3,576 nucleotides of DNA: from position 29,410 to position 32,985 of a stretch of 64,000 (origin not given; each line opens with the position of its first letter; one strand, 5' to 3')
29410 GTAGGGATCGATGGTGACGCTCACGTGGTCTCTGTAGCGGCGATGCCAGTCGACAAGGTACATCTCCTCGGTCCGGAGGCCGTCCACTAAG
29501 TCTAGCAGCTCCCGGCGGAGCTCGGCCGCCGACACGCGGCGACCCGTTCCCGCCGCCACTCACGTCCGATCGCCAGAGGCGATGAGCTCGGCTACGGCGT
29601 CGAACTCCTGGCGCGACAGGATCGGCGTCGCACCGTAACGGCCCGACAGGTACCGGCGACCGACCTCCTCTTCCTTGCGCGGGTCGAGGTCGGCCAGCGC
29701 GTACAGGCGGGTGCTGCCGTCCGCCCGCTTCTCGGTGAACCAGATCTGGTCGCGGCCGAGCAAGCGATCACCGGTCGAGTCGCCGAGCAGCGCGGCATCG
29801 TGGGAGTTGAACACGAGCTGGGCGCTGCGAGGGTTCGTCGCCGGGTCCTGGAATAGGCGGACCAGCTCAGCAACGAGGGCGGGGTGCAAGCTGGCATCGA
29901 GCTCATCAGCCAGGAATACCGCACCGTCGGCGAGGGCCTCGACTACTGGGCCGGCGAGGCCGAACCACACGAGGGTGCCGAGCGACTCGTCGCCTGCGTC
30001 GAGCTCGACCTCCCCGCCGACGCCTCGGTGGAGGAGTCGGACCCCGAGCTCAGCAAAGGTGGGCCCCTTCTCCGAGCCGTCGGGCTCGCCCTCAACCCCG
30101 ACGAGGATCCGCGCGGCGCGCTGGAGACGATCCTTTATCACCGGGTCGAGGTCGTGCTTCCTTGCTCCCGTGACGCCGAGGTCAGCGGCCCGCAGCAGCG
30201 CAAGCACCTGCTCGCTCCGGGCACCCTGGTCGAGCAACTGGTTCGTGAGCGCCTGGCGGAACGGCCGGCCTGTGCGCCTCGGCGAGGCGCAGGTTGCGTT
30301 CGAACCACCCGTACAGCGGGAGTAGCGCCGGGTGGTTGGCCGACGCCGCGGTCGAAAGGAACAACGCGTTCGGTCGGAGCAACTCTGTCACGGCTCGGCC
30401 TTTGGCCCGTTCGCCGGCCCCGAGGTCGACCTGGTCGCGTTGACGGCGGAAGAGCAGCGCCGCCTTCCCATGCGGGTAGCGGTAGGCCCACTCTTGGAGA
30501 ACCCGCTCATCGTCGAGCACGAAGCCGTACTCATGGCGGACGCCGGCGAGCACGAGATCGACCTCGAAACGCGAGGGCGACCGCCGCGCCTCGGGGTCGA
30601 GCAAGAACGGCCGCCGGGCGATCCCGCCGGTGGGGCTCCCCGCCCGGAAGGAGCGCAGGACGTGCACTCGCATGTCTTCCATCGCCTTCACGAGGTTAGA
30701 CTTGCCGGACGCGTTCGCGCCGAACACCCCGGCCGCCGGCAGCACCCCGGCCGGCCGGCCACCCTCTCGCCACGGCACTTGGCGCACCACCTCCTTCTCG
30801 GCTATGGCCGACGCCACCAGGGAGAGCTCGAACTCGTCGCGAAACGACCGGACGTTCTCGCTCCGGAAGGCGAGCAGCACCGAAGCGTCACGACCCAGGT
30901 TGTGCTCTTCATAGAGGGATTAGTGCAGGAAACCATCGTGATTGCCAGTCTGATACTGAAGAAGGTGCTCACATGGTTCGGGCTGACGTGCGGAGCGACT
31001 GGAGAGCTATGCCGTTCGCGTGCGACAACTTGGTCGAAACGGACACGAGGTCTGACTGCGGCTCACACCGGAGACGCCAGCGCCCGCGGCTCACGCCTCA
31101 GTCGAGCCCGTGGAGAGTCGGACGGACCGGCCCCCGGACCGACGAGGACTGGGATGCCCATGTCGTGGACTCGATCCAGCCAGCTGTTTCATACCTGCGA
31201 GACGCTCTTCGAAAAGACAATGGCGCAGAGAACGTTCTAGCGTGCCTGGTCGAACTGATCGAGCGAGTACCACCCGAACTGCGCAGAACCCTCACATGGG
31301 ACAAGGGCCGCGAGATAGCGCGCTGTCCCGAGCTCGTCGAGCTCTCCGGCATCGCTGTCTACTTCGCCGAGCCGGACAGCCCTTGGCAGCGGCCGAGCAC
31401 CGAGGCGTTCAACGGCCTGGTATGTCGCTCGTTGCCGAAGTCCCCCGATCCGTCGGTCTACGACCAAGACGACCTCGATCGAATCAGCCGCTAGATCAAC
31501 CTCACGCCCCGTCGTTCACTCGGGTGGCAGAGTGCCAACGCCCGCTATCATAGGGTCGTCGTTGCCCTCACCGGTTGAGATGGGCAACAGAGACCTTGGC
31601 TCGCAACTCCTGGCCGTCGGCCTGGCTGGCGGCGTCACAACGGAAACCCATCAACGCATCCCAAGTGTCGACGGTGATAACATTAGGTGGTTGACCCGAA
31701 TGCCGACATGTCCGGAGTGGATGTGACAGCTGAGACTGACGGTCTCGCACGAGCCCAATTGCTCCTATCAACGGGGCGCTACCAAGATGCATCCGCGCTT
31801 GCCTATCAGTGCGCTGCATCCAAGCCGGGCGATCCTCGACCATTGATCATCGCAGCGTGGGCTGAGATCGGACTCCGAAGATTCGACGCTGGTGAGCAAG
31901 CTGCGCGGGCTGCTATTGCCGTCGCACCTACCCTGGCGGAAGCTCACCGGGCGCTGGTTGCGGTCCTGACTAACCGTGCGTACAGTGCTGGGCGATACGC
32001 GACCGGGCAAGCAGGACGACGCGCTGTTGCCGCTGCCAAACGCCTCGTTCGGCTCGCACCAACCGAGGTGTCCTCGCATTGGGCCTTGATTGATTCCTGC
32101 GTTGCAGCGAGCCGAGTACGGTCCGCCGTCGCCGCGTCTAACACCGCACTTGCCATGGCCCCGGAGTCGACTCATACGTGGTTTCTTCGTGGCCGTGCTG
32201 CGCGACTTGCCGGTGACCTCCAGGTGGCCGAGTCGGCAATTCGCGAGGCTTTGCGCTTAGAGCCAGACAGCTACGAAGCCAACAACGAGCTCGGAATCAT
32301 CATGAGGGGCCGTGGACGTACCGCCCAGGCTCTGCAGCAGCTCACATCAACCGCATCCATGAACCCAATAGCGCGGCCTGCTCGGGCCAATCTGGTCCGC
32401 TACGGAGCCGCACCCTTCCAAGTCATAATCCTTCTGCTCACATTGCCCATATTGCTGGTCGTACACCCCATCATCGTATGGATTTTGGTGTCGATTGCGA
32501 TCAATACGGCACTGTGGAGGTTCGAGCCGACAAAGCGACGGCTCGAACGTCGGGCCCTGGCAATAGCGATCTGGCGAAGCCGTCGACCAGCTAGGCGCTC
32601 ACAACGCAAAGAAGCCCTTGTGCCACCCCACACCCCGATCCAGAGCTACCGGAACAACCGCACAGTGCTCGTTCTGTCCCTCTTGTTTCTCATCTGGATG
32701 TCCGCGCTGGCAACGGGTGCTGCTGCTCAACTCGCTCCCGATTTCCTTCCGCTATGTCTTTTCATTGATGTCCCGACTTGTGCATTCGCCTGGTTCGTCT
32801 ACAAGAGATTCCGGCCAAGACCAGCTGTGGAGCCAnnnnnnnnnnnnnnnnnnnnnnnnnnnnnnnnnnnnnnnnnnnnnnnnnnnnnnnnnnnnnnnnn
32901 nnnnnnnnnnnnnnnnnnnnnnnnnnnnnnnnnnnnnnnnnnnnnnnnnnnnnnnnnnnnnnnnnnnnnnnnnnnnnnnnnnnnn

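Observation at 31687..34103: Orphan two-gene cassette: TPR protein with a 4-TM tail, translationally coupled to a TPR-AAA+ unfoldase (candidate undescribed system)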

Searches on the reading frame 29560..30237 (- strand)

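Call 31: search_protein_families(library=pfam, proteins=[window:29560-30237:-], max_evalue=0.01)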
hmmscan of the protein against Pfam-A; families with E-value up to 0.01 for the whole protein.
window:29560-30237:- (225 aa): 1 family
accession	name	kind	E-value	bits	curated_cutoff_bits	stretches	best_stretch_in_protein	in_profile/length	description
PF13304.12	AAA_21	-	1.3e-14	55.4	27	1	42-151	220-303/304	AAA domain, putative AbiEii toxin, Type IV TA system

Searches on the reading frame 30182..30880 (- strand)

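Call 31: search_protein_families(library=pfam, proteins=[window:30182-30880:-], max_evalue=0.01)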
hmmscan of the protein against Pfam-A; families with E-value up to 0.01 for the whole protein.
window:30182-30880:- (232 aa): 1 family
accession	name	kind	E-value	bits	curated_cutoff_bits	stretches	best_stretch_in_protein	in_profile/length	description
PF13304.12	AAA_21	-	5.7e-18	66.5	27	1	51-151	3-107/304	AAA domain, putative AbiEii toxin, Type IV TA system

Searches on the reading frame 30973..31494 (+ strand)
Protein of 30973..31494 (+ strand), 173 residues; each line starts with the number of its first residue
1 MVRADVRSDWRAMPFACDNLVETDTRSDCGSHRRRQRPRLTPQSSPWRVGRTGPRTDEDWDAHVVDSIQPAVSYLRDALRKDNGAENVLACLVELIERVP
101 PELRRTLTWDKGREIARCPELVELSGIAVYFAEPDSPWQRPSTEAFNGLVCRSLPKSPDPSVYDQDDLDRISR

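Call 31: search_protein_families(library=pfam, proteins=[window:30973-31494:+], max_evalue=0.01)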
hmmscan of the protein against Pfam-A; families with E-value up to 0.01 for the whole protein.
window:30973-31494:+ (173 aa): 1 family
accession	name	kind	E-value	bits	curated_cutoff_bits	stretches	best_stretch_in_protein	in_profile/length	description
PF00665.32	rve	-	0.0024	18.5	32.6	1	81-137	44-102/102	Integrase core domain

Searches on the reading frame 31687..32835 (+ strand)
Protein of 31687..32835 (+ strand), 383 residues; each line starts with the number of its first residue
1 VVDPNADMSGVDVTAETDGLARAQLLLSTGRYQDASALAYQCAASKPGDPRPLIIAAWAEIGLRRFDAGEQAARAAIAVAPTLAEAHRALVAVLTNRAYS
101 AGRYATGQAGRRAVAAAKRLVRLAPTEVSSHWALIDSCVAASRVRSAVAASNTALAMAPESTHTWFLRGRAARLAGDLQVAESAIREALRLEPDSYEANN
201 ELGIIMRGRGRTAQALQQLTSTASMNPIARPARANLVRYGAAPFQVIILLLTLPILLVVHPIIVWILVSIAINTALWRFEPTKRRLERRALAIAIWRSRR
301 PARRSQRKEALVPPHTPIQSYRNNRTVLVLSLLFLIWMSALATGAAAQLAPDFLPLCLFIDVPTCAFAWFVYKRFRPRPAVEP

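Call 3: search_protein_families(library=pfam, proteins=[window:31687-32835:+], max_evalue=1)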
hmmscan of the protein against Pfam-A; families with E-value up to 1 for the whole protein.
window:31687-32835:+ (383 aa): 15 families
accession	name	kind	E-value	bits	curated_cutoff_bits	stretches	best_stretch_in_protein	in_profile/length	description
PF07719.23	TPR_2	-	1e-08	35.1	27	1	164-194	3-33/34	Tetratricopeptide repeat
PF13428.12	TPR_14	-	4.6e-08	33.4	23.5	2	164-203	3-42/44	Tetratricopeptide repeat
PF14559.12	TPR_19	-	7.3e-08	33.1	25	2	174-223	3-52/68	Tetratricopeptide repeat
PF13371.12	TPR_9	-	1.6e-07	31.6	35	2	177-233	10-66/73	Tetratricopeptide repeat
PF13431.12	TPR_17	-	1.6e-07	31.5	24.4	1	186-217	3-34/34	Tetratricopeptide repeat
PF13432.12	TPR_16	-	2.5e-07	31.4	32.7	2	167-218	2-53/65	Tetratricopeptide repeat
PF13429.12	TPR_15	-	3.4e-05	23.9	26.2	1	140-223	125-210/280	Tetratricopeptide repeat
PF13181.12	TPR_8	-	8e-05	23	25.7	1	163-194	2-33/34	Tetratricopeptide repeat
PF23914.1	TPR_CcmH_CycH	-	0.001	19.3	42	1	153-199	41-87/158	Cytochrome c-type biogenesis protein H TPR domain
PF13414.12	TPR_11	-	0.035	14.2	26.8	0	186-205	18-37/42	TPR repeat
PF00515.34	TPR_1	-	0.048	13.9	27.8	0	164-194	3-33/34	Tetratricopeptide repeat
PF13083.13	KH_KhpA-B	-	0.12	12.8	32.1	1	200-223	38-61/73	KhpA/KhpB, KH domain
PF25060.1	ARM_TT21_2nd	-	0.16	11.8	27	1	145-198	205-258/270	Tetratricopeptide repeat protein 21 second ARM domain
PF13424.12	TPR_12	-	0.21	12.2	30.1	0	169-220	10-69/77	Tetratricopeptide repeat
PF00847.26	AP2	-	0.25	12.1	33.3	0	97-121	28-52/54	AP2 domain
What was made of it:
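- Checked: Gene 1: Pfam TPR hits (call 3).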

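Call 4: search_protein_families(library=ncbifam, proteins=[window:31687-32835:+], max_evalue=1)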
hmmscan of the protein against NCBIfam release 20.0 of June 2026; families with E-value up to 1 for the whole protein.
window:31687-32835:+ (383 aa): 11 families
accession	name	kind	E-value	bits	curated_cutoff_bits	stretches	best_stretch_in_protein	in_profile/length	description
TIGR02917.1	PEP_TPR_lipo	equivalog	1.1e-12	46.7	312.2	2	112-226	415-529/899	XrtA/PEP-CTERM system TPR-repeat protein PrsT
NF040959.1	MamA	equivalog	6.1e-09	35.6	200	1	111-227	54-170/204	magnetosome protein MamA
TIGR02521.1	type_IV_pilW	equivalog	2.8e-07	30.4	154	1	143-234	46-137/234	type IV pilus biogenesis/stability protein PilW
NF033762.1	social_mot_Tgl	equivalog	6.8e-05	22.3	225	1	171-237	40-107/252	social motility TPR repeat lipoprotein Tgl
NF033920.0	C39_PA2778_fam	equivalog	9.3e-05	22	150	1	140-226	168-254/255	PA2778 family cysteine peptidase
NF007302.0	PRK09782.1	equivalog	0.00026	19.1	1223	1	98-220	547-670/990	phage receptor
NF052415.1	T3SS_chap_SctY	equivalog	0.0018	18.8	70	1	117-190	29-105/106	type III secretion apparatus assembly chaperone SctY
TIGR02552.1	LcrH_SycD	equivalog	0.01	15.6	104.8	1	111-197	35-121/136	SycD/LcrH family type III secretion system chaperone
NF002725.1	PRK02603.1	equivalog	0.16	11.9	143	1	163-230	36-106/173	photosystem I assembly protein Ycf3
TIGR01572.1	A_thl_para_3677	paralog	0.16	11.8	104.2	1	35-67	23-54/265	TIGR01572 family protein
NF008755.0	PRK11788.1-3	equivalog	0.29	10.4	430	1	171-217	45-91/388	lipopolysaccharide assembly protein LapB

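Call 5: search_protein_families(library=padloc, proteins=[window:31687-32835:+], max_evalue=1)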
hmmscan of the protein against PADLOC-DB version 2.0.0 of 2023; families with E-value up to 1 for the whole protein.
window:31687-32835:+ (383 aa): 0 families

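Call 10: find_homologous_proteins(query=window:31687-32835:+)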
Query window:31687-32835:+ (383 aa): 37 proteins with E <= 0.001 among 8000 candidates.
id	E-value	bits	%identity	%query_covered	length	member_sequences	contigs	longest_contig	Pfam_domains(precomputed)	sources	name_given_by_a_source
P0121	1.1e-231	786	100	97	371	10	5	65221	PF14559.13,PF13431.13,PF13371.13,PF13432.13,PF13428.13,PF07719.24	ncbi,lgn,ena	-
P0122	7.2e-166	570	73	97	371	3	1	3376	PF14559.13,PF13431.13,PF13432.13,PF13428.13,PF07719.24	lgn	-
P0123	7.1e-153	527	65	99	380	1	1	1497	PF14559.13,PF13431.13,PF13432.13,PF13428.13,PF07719.24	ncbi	-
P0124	1.4e-150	520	68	96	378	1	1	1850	PF14559.13,PF13431.13,PF13432.13,PF13428.13,PF07719.24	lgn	-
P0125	2.0e-146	506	63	98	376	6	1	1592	PF14559.13,PF13431.13,PF13432.13,PF13428.13,PF07719.24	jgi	jgi:tetratricopeptide (TPR) repeat protein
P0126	6.0e-146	504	65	97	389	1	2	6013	PF14559.13,PF13431.13,PF13432.13,PF13428.13,PF07719.24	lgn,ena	-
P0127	9.6e-146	504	67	98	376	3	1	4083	PF14559.13,PF13432.13,PF07719.24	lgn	-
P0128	5.6e-143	495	65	97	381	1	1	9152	PF14559.13,PF13431.13,PF13371.13,PF13432.13,PF13428.13,PF07719.24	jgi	jgi:tetratricopeptide (TPR) repeat protein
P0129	2.6e-139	483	63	97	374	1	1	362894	PF14559.13,PF13431.13,PF13432.13,PF13428.13,PF07719.24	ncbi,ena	-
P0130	1.8e-137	477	62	97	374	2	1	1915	PF14559.13,PF13431.13,PF13432.13,PF13428.13,PF07719.24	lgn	-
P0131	4.4e-126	439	61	96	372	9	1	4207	PF13431.13,PF13432.13,PF13428.13,PF13429.13,PF07719.24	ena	-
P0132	1.0e-124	435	61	90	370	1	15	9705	PF14559.13,PF13431.13,PF13432.13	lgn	-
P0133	6.9e-122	425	56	99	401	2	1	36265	PF14559.13,PF13432.13,PF13428.13,PF07719.24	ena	-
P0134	4.9e-96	340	51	92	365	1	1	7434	PF14559.13,PF13431.13,PF13432.13,PF13428.13,PF13429.13,PF07719.24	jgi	jgi:hypothetical protein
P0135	3.2e-72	262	46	81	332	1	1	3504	PF14559.13,PF13432.13,PF13428.13,PF07719.24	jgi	jgi:tetratricopeptide (TPR) repeat protein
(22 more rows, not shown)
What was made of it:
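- Gene 1 has weak NCBIfam similarities to PilW, TadD-like, SctY and LcrH TPR proteins (calls 4, 10).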

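Call 28: search_protein_representatives(alignment_id=A1)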
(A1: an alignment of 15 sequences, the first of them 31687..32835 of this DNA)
Query: 15 sequences, 373 profile positions. Proteins with E-value up to 0.001 (for the whole library): 78032; up to 1e-10: 11441; up to 1e-30: 167. The best 150 are listed.
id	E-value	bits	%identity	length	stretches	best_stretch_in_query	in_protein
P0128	6.6e-193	657.0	-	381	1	1-371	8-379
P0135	2.5e-128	444.5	-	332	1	1-316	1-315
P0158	1.3e-93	330.2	-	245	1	104-321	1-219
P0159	3.5e-85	302.5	-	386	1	6-357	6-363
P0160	2.3e-79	283.3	-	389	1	2-339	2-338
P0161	5.6e-79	282.0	-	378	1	7-369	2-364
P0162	2.5e-77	276.6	-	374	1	8-366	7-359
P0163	2.9e-75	269.8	-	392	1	10-366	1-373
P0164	1.2e-68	248.1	-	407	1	6-367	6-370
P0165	4.9e-65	236.1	-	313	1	8-292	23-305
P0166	1.4e-60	221.5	-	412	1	15-284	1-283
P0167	4.2e-59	216.6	-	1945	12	11-224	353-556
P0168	1.0e-58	215.4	-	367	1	8-294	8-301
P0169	4.5e-58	213.2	-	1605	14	148-210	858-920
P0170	7.1e-56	206.0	-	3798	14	22-218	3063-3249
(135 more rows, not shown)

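Call 55: predict_structure(alignment_id=A1)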
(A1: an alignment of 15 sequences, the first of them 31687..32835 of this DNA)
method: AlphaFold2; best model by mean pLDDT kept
length: 383 residues; sequences in the alignment: 15
mean_pLDDT: 74.4   pTM: 0.58
mean pLDDT of the five models: 74.4, 73.9, 73.1, 70.7, 70.2
residues with pLDDT >= 90: 133; 70-90: 105; 50-70: 61; < 50: 84
segments of 3 or more residues with pLDDT < 50: 1-16, 225-238, 240-243, 276-287, 294-323, 378-383
pLDDT, mean of each block of 10 residues (from residue 1): 40 57 90 93 91 97 94 97 96 93 71 96 96 95 89 94 94 85 91 86 78 68 49 47 54 56 61 49 47 47 43 39 61 86 84 80 83 62 35
secondary structure, 60 per line:
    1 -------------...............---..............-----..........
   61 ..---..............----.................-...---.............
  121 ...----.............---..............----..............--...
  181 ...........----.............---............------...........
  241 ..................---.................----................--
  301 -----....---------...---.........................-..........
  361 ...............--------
elements in order: H14-28 H32-45 H51-62 H66-79 H84-100 H108-123 H128-140 H144-157 H162-175 H178-191 H196-208 H212-223 H230-258 H262-278 H283-298 H306-309 H325-349 H351-375
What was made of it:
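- The TM region of the gene 1 model has only moderate confidence, pLDDT 50-86 (call 55).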

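Call 63: fold_search(model_id=the predicted structure, library=pdb)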
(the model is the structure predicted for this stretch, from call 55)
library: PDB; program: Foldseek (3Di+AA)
matches with E <= 10: 1492; with E <= 0.001: 284
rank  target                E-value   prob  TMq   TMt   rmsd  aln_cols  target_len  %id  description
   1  8chy                  3.4e-08  1.00  0.30  0.41  10.3       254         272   19  Crystal structure of an 8-repeat consensus TPR superhelix with Zinc. (released 2024-02-21)
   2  1w3b_B                3.4e-08  1.00  0.41  0.43  14.2       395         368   18  The superhelical TPR domain of O-linked GlcNAc transferase reveals structural similarities to importin alpha. (released 2004-09-09)
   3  9qhc_B                2.0e-07  1.00  0.31  0.43  12.8       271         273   17  Crystal structure of 8-repeat CTPR protein with eliminated coordination sites (released 2025-10-22)
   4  9qhb                  2.8e-07  1.00  0.41  0.55   6.0       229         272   20  Crystal structure of 16-repeat CTPR protein with eliminated coordination sites (released 2025-10-22)
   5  1w3b_A                6.1e-07  1.00  0.47  0.47   2.9       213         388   20  The superhelical TPR domain of O-linked GlcNAc transferase reveals structural similarities to importin alpha. (released 2004-09-09)
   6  7ntf_A                6.9e-07  1.00  0.49  0.22  14.4       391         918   17  Cryo-EM structure of unliganded O-GlcNAc transferase (released 2021-11-17)
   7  8dtg_B                9.7e-07  1.00  0.25  0.14  16.6       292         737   16  Cryo-EM structure of Arabidopsis SPY alternative conformation 1 (released 2023-03-08)
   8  9qhc_A                1.1e-06  1.00  0.31  0.41  12.0       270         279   17  Crystal structure of 8-repeat CTPR protein with eliminated coordination sites (released 2025-10-22)
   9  6eou                  1.2e-06  1.00  0.43  0.47  14.9       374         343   16  O-GlcNAc transferase TPR domain with the intellectual disability associated mutation L254F (released 2018-05-09)
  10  7yeh_A                1.3e-06  1.00  0.45  0.19  14.9       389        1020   15  Cryo-EM structure of human OGT-OGA complex (released 2023-07-12)
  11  8dti_A                1.4e-06  1.00  0.36  0.24   6.9       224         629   18  Cryo-EM structure of Arabidopsis SPY in complex with GDP-fucose (released 2023-03-08)
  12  2pl2_A                1.5e-06  1.00  0.37  0.64   5.1       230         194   20  Crystal structure of TTC0263: a thermophilic TPR protein in Thermus thermophilus HB27 (released 2008-03-04)
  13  9gaw_J                1.8e-06  1.00  0.39  0.32  11.0       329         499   16  High-resolution structure of the Anaphase-promoting complex/cyclosome (APC/C) bound to co-activator Cdh1 (released 2024-08-14)
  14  7yea_A                1.8e-06  1.00  0.37  0.16  15.5       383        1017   16  Human O-GlcNAc transferase Dimer (released 2023-07-12)
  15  8dtg_A                2.0e-06  1.00  0.29  0.15  11.1       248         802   16  Cryo-EM structure of Arabidopsis SPY alternative conformation 1 (released 2023-03-08)
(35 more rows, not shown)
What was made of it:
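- The TPR fold is of the peptide-binding type seen in OGT, PEX5 and APC/C (call 63).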

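Call 79: find_related_loci(query=A1, collection=viral_contigs, flank=6000)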
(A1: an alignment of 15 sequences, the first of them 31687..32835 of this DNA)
Query A1 (383 aa) in viral_contigs; peptide patterns used: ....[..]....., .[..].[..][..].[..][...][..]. (x = any residue, [..] = any of these).
73 stretches matched a pattern, but none encodes a relative of the query by tblastn (E <= 1e-3).
